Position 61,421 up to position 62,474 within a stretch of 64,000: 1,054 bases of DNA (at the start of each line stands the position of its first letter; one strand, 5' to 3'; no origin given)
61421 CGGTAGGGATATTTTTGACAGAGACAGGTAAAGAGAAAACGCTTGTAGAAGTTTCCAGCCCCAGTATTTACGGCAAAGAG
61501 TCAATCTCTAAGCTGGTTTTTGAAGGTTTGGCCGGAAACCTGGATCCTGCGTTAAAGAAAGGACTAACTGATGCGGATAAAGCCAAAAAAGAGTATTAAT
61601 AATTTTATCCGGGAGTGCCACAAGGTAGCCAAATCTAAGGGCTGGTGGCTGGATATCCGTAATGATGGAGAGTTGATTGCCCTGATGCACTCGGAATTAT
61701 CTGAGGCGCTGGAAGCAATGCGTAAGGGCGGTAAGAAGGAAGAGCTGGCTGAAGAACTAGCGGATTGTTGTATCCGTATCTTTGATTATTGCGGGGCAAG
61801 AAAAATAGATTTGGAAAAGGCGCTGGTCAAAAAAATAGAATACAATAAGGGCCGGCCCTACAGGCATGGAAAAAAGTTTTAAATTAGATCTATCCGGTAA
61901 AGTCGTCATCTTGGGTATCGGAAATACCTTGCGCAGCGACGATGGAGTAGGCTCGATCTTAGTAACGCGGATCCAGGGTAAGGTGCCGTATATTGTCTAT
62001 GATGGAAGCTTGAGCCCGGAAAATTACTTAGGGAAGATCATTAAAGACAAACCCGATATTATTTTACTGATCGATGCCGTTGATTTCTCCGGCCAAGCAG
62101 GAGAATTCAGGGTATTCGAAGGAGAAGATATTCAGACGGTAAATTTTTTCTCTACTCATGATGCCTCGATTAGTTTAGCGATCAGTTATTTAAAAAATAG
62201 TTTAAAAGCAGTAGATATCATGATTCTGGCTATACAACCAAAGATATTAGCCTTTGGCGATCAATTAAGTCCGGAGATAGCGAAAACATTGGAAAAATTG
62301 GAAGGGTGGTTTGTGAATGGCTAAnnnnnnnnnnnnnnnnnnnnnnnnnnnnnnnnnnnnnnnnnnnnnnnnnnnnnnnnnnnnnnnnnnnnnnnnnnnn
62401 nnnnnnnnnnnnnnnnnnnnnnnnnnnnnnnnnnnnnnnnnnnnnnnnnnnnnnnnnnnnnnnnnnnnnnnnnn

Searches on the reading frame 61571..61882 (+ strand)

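Call 64: search_protein_families(library=pfam, proteins=[window:61571-61882:+])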
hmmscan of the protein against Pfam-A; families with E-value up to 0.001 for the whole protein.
window:61571-61882:+ (103 aa): 1 family
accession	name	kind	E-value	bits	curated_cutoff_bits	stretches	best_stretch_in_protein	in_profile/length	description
PF03819.22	MazG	-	0.00022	21.8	22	1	35-89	6-63/74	MazG nucleotide pyrophosphohydrolase domain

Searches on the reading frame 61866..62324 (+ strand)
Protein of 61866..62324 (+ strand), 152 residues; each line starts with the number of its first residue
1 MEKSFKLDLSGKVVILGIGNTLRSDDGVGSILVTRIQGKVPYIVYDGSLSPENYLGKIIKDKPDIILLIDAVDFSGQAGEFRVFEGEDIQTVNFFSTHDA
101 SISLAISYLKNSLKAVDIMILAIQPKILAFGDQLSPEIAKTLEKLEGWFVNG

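Call 7: search_protein_families(library=pfam, proteins=[window:61866-62324:+])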
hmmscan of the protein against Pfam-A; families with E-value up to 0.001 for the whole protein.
window:61866-62324:+ (152 aa): 1 family
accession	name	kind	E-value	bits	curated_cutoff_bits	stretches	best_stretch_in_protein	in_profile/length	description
PF01750.23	HycI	-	3.6e-14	53.2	23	1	43-146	18-124/130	Hydrogenase maturation protease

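Call 73: search_protein_families(library=ncbifam, proteins=[window:61866-62324:+], max_evalue=1e-10)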
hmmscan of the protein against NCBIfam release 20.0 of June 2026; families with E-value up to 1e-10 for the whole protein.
window:61866-62324:+ (152 aa): 4 families
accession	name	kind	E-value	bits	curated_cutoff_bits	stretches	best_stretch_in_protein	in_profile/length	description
TIGR00072.1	hydrog_prot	superfamily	1.6e-28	99.5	47.45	1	14-148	1-140/145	hydrogenase maturation protease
TIGR00142.1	hycI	equivalog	3.8e-28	98.1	119.1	1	14-147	2-136/146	hydrogenase maturation peptidase HycI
TIGR00130.1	frhD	equivalog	2.5e-14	53.6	134.95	1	11-143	3-137/153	coenzyme F420-reducing hydrogenase, FrhD protein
TIGR00140.1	hupD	subfamily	4.6e-11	42.9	151.8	1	13-145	1-139/151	HyaD/HybD family hydrogenase maturation endopeptidase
